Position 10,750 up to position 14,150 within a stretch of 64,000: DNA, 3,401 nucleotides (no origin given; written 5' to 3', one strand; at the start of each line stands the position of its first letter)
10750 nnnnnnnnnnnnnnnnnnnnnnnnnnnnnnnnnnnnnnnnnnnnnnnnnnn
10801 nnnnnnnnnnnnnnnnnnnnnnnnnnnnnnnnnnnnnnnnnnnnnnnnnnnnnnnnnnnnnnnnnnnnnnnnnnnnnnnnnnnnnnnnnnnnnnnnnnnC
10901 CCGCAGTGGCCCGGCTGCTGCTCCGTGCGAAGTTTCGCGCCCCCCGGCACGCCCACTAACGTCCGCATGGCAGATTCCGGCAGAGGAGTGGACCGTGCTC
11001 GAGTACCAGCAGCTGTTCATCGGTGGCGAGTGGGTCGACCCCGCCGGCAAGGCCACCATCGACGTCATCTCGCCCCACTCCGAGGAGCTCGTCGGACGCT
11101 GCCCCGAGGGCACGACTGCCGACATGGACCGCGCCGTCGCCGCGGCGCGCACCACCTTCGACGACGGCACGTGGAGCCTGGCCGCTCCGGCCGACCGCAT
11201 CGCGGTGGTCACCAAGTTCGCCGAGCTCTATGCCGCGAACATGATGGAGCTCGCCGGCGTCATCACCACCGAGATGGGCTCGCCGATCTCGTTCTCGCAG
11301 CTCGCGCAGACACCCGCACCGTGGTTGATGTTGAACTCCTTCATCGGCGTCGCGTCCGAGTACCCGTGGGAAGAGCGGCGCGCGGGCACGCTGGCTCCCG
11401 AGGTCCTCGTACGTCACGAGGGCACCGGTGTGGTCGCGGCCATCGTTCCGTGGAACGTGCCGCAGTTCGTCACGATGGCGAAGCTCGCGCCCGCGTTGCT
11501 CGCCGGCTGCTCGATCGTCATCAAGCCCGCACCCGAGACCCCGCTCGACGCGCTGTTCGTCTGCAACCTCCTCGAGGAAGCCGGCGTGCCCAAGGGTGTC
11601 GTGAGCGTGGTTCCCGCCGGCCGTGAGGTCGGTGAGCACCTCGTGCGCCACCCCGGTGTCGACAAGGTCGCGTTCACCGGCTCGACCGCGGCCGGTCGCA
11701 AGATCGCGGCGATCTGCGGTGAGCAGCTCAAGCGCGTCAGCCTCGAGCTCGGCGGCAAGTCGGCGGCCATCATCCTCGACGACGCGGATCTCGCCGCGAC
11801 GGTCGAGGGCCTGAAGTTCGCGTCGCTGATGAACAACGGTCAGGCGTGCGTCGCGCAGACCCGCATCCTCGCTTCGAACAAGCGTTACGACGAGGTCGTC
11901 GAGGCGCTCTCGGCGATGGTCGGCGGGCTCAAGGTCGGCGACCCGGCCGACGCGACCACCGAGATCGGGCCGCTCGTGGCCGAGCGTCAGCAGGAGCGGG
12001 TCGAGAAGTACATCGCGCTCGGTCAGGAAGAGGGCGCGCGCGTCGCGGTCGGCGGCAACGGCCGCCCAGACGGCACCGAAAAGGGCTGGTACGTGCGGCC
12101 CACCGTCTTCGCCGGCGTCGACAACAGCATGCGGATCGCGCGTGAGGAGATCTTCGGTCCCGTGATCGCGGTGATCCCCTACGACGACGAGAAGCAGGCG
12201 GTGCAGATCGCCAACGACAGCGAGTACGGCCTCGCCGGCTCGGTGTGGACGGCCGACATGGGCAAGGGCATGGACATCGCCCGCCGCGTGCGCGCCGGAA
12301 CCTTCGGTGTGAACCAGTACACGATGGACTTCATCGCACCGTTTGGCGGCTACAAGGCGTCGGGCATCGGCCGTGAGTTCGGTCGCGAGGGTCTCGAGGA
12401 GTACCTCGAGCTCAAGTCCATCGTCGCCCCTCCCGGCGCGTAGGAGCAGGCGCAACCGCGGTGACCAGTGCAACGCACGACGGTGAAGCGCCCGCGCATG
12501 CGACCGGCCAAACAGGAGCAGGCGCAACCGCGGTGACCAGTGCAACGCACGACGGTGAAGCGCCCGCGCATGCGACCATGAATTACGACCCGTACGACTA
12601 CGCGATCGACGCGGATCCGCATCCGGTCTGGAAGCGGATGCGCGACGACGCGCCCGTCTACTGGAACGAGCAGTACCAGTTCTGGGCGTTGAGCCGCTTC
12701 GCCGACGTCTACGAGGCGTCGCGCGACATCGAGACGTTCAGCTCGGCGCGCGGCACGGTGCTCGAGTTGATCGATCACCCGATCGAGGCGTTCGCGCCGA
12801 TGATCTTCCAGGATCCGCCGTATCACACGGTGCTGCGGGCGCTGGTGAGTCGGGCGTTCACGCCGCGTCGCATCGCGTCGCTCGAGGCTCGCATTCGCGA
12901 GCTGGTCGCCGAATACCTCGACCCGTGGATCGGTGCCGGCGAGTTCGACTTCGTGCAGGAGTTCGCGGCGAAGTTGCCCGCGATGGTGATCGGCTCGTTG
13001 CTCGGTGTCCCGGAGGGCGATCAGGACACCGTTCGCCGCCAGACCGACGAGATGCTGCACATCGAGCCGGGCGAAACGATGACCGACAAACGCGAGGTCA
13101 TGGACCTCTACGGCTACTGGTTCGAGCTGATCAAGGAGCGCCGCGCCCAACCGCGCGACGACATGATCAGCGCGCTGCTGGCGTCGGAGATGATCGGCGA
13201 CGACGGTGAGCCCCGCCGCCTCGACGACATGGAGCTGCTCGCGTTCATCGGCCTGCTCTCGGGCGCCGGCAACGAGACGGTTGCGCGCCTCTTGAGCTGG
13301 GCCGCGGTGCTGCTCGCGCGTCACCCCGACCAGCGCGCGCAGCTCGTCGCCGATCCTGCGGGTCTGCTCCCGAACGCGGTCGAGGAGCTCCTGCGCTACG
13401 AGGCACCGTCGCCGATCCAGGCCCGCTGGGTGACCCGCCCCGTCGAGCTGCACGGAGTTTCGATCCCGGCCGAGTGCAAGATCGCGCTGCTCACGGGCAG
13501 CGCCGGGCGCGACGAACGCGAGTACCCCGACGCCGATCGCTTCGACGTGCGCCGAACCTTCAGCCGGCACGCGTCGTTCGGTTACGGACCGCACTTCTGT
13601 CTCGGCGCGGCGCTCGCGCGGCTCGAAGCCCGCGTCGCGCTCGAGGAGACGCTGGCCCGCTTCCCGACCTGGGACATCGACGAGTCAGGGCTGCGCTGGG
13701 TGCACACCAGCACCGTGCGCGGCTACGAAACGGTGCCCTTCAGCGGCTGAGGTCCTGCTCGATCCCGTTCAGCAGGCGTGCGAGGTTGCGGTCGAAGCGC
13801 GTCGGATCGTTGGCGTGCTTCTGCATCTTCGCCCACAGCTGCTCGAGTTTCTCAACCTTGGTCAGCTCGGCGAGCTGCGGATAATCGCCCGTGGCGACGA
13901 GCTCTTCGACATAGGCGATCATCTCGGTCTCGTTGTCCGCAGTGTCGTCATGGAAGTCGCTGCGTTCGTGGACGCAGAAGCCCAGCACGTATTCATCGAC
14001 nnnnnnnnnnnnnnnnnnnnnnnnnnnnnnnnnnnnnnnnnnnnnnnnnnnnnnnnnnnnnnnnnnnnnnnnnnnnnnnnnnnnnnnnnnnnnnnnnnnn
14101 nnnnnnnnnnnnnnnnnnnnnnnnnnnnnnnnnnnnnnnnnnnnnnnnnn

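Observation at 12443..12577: Perfect 63-nt tandem duplication fills the whole ALDH-stop to P450-start spacer (founding copy of a dispersed module)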

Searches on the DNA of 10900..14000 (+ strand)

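Call 13: search_dna_similar(query=window:10900-14000:+, collection=plasmids, mode=near, max_rows=10)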
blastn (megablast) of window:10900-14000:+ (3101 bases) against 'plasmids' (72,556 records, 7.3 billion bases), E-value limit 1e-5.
Records with a match: 11; places in all: 11; records where one place covers at least 80% of the query: 0.
Best place of each record, by identity: 80-90% 8; 60-80% 3.
By first word of the organism name: Rhizobium 7; Sinorhizobium 2; Nonomuraea 1; Bradyrhizobium 1.
By predicted mobility (MOB-suite, as given by PLSDB): conjugative 7; non-mobilizable 3; mobilizable 1.
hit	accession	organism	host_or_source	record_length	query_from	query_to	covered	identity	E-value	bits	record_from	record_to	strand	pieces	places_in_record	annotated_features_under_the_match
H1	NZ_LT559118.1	Nonomuraea gerenzanensis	-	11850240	112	1529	46%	74.3%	5e-150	540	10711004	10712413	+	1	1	none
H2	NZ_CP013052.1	Sinorhizobium americanum CCGM7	Phaseolus vulgaris,root nodules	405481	750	863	4%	78.2%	1e-7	68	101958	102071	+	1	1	aldehyde dehydrogenase family protein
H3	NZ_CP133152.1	Sinorhizobium chiapasense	Acaciella angustissima,cell culture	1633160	759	863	3%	81.5%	1e-12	84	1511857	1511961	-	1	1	none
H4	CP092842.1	Bradyrhizobium sp. 62B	Arachis hypogaea L.,cell ...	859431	759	862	3%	78.7%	4e-7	66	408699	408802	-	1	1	aldehyde dehydrogenase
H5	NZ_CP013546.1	Rhizobium phaseoli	Phaseolus vulgaris,Whole ...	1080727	829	894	2%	84.8%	1e-7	68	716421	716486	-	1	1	record has no annotation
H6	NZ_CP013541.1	Rhizobium phaseoli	Phaseolus vulgaris,Whole ...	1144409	829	894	2%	84.8%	1e-7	68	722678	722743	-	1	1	record has no annotation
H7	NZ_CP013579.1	Rhizobium phaseoli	Phaseolus vulgaris,Whole ...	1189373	829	894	2%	84.8%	1e-7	68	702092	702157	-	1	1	record has no annotation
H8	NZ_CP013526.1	Rhizobium phaseoli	Phaseolus vulgaris,Whole ...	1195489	829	894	2%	84.8%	1e-7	68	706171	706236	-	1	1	record has no annotation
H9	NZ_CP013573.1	Rhizobium phaseoli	Phaseolus vulgaris,Whole ...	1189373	829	894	2%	84.8%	1e-7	68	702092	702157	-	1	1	record has no annotation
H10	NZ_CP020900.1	Rhizobium phaseoli Brasil 5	Phaseolus vulgaris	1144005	829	894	2%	84.8%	1e-7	68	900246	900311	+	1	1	record has no annotation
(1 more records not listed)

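Call 47: search_rna_families(source=window, start=12400, end=12620, threshold=evalue, max_evalue=10)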
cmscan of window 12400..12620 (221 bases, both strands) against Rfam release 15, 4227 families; matches with E-value up to 10: 6.
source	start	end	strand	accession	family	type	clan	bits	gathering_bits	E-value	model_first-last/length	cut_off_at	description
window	12476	12535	-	RF03988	mir-6301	Gene; miRNA;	-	14.6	70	2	1-78/78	no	mir-6301 microRNA precursor family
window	12482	12503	+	RF01356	CRISPR-DR28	Gene; CRISPR;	-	13.9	35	7.8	1-24/24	no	CRISPR RNA direct repeat element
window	12554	12575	+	RF01356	CRISPR-DR28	Gene; CRISPR;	-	13.9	35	7.8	1-24/24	no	CRISPR RNA direct repeat element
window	12447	12485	-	RF01546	TB6Cs1H1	Gene; snRNA; snoRNA; HACA-box;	-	12.2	40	6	16-54/66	no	Trypanosomatid snoRNA TB6Cs1H1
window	12519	12557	-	RF01546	TB6Cs1H1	Gene; snRNA; snoRNA; HACA-box;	-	12.2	40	6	16-54/66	no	Trypanosomatid snoRNA TB6Cs1H1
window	12402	12464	-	RF02136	HTT-AS1_3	Gene; lncRNA;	-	10.5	70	9.1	1-60/60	no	HTT antisense RNA 1 conserved region 3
